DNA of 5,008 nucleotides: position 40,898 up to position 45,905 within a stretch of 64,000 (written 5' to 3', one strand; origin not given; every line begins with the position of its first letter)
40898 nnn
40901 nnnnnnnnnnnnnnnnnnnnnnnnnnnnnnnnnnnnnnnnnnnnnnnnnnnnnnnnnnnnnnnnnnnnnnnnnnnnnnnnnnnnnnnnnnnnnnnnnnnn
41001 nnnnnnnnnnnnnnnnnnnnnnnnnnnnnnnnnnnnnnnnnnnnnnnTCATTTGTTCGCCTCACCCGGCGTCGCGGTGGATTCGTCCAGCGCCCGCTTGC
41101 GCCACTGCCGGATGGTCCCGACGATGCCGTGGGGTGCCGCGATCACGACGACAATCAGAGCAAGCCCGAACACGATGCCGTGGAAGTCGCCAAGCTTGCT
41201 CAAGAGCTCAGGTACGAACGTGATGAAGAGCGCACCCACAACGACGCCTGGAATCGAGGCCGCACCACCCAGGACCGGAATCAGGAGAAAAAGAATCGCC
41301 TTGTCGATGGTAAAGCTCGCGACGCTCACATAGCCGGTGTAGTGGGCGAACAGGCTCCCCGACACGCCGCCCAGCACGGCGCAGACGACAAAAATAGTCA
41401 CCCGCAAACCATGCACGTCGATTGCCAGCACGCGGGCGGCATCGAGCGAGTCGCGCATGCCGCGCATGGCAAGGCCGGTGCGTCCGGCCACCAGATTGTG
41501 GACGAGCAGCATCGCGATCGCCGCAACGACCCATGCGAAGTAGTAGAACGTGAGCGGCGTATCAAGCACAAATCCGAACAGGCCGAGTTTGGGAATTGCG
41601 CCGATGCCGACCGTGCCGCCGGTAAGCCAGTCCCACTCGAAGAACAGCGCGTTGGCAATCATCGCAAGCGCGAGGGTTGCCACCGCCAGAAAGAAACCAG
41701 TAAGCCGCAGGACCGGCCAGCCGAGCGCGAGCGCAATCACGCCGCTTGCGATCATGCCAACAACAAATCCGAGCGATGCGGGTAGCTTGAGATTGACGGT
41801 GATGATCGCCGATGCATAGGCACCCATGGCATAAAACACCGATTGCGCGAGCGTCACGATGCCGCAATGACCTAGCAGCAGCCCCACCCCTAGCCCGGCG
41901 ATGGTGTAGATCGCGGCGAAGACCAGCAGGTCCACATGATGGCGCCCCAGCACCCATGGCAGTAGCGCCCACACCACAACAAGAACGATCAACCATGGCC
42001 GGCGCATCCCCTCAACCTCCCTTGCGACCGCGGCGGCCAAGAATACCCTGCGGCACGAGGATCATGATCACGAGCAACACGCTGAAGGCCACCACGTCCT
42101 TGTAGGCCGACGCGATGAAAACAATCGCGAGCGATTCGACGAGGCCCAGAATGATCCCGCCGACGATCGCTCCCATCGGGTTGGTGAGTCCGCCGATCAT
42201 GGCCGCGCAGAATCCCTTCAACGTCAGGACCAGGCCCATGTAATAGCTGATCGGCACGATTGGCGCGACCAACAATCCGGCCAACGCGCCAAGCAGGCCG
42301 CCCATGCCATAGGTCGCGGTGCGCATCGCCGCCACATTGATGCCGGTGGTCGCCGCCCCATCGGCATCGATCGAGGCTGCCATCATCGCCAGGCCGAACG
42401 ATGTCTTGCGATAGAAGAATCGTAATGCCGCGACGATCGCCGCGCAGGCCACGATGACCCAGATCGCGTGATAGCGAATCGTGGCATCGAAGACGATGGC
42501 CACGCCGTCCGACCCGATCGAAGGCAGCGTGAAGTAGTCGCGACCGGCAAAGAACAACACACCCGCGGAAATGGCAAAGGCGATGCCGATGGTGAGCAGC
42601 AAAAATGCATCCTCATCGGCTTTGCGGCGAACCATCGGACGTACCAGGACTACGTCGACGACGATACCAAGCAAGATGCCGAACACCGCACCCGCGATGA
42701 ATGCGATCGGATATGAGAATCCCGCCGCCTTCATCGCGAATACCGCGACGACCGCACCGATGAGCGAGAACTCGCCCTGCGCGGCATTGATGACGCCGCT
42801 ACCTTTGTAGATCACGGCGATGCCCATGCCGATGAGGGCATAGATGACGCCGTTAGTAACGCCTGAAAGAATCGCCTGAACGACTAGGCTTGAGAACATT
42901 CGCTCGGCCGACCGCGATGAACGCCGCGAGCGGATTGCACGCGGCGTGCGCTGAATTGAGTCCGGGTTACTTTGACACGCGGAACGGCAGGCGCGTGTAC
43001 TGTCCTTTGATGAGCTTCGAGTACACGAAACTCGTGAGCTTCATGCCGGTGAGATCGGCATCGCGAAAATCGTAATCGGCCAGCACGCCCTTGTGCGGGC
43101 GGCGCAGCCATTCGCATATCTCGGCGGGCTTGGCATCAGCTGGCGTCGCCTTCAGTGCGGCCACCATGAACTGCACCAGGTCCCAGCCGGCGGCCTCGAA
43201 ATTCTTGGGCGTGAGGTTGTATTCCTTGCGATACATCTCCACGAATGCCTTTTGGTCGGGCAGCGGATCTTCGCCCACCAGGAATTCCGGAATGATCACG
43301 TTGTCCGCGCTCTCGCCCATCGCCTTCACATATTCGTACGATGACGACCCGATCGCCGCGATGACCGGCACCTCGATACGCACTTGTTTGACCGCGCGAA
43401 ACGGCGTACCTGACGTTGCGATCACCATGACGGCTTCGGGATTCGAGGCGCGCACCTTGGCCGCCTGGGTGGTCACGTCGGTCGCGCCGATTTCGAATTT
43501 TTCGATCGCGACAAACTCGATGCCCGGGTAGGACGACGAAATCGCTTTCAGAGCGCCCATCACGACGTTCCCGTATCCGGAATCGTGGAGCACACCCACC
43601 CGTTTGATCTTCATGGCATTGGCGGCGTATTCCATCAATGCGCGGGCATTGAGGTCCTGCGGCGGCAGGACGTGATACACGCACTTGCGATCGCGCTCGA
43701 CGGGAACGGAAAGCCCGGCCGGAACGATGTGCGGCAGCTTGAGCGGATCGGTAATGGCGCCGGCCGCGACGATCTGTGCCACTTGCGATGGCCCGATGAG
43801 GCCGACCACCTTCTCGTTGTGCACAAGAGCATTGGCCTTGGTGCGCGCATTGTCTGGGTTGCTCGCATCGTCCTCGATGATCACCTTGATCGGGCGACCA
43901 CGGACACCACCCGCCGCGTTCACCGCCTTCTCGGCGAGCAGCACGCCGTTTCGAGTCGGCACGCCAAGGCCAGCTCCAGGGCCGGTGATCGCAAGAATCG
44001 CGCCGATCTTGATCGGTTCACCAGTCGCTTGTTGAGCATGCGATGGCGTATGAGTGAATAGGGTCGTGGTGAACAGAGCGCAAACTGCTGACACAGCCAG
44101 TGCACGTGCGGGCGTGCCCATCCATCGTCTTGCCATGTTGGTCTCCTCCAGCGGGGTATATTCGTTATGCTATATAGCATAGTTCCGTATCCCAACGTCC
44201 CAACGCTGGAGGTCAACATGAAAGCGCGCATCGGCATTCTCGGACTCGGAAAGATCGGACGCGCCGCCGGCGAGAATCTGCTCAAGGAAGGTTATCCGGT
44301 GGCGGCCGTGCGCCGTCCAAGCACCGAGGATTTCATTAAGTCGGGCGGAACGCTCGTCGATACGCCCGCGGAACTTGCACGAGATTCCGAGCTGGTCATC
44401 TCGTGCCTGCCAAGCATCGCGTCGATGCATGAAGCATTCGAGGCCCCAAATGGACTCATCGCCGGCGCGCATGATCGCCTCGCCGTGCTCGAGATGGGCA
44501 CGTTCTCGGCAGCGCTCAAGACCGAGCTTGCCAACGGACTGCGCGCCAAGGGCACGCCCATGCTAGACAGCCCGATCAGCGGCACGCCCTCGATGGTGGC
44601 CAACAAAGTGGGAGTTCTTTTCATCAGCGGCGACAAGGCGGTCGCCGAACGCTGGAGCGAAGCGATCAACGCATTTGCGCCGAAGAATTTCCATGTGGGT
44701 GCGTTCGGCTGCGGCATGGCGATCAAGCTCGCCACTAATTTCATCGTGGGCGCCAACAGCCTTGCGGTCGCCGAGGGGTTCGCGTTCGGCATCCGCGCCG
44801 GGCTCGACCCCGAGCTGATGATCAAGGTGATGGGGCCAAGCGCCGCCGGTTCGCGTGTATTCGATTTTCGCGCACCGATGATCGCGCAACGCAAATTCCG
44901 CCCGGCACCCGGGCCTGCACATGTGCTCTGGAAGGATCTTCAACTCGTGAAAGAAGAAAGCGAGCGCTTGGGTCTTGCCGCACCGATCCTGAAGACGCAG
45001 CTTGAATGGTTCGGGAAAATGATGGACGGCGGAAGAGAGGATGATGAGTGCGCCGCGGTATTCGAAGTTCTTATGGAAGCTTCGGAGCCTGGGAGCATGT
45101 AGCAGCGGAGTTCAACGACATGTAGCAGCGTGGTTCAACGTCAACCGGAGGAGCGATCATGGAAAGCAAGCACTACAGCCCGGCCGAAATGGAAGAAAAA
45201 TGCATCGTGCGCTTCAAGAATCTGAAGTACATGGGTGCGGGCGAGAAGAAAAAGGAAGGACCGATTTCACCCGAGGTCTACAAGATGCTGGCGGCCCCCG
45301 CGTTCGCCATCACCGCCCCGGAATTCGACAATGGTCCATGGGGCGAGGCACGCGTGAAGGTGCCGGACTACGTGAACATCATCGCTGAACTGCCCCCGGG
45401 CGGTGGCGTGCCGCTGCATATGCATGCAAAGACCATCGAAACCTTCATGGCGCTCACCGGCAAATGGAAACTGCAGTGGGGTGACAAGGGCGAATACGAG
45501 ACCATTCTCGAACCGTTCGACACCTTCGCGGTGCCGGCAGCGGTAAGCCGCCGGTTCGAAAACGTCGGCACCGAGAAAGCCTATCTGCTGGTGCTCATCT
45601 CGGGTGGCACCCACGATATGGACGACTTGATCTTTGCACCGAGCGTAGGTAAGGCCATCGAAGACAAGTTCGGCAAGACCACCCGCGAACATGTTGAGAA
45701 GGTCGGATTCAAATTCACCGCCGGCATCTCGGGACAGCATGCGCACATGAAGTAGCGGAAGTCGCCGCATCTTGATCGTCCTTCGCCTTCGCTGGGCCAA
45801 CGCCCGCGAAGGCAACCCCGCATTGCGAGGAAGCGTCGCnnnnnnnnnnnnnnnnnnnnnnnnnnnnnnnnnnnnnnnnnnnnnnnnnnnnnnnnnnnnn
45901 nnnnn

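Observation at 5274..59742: About 17 of ~59 loci are frame-disrupted, nonsense-interrupted or reduced to stumps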

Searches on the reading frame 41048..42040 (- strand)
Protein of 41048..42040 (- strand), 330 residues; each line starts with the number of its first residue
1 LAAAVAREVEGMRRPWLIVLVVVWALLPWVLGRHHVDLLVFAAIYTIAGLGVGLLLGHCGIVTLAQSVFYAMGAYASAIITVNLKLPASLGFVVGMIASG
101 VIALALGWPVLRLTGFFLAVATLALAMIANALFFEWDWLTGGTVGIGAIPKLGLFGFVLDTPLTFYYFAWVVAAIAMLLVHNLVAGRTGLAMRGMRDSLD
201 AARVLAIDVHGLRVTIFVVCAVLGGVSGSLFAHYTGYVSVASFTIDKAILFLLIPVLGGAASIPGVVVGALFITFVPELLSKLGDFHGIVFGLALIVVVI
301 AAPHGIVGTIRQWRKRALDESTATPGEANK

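Call 9: search_protein_families(library=pfam, proteins=[window:41048-42040:-])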
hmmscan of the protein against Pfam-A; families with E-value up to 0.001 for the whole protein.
window:41048-42040:- (330 aa): 1 family
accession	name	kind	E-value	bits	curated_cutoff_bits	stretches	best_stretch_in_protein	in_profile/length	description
PF02653.21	BPD_transp_2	-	7.1e-34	117.6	26.8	1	37-299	4-269/269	Branched-chain amino acid transport system / permease component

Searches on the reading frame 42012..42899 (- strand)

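Call 9: search_protein_families(library=pfam, proteins=[window:42012-42899:-])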
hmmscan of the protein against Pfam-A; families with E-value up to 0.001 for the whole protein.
window:42012-42899:- (295 aa): 1 family
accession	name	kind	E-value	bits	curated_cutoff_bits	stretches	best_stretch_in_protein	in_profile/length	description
PF02653.21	BPD_transp_2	-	3e-30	105.7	26.8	1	10-279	2-269/269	Branched-chain amino acid transport system / permease component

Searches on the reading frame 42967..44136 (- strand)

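Call 9: search_protein_families(library=pfam, proteins=[window:42967-44136:-])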
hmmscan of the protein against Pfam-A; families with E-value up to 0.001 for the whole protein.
window:42967-44136:- (389 aa): 3 families
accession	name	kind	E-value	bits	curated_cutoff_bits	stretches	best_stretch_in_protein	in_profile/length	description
PF13458.12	Peripla_BP_6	-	1.7e-49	169.8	31.7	1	41-337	1-301/343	Periplasmic binding protein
PF13433.12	Peripla_BP_5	-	5.5e-12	45.9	27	1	42-115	1-74/363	Periplasmic binding protein domain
PF01094.35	ANF_receptor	-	2.2e-11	43.9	25.4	1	64-244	5-188/353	Receptor family ligand binding region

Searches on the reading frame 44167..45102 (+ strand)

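Call 13: search_protein_families(library=pfam, proteins=[window:44167-45102:+])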
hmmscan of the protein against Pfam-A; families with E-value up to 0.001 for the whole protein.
window:44167-45102:+ (311 aa): 4 families
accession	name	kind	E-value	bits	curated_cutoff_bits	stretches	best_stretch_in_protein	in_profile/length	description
PF03446.21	NAD_binding_2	-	8.4e-23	81.6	21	1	21-178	1-161/161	NAD binding domain of 6-phosphogluconate dehydrogenase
PF14833.11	NAD_binding_11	-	7.8e-20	71.8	30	1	181-298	1-118/122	NAD-binding of NADP-dependent 3-hydroxyisobutyrate dehydrogenase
PF02826.25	2-Hacid_dh_C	-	8.8e-06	25.6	25.1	1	19-92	36-110/178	D-isomer specific 2-hydroxyacid dehydrogenase, NAD binding domain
PF03807.23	F420_oxidored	-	0.00073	20.5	21.6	0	21-82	1-68/94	NADP oxidoreductase coenzyme F420-dependent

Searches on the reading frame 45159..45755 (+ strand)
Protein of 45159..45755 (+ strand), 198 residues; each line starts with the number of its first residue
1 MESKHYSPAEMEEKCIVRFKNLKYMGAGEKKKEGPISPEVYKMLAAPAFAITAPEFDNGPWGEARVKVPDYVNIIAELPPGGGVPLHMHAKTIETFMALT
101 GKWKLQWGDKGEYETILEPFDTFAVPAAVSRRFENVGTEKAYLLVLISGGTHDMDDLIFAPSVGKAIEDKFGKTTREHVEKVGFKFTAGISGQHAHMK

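Call 13: search_protein_families(library=pfam, proteins=[window:45159-45755:+])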
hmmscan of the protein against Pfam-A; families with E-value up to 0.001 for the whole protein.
window:45159-45755:+ (198 aa): 1 family
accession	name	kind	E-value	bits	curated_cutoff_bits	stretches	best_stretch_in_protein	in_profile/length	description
PF07883.17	Cupin_2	-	2e-11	43.9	27.2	1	76-146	3-69/70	Cupin domain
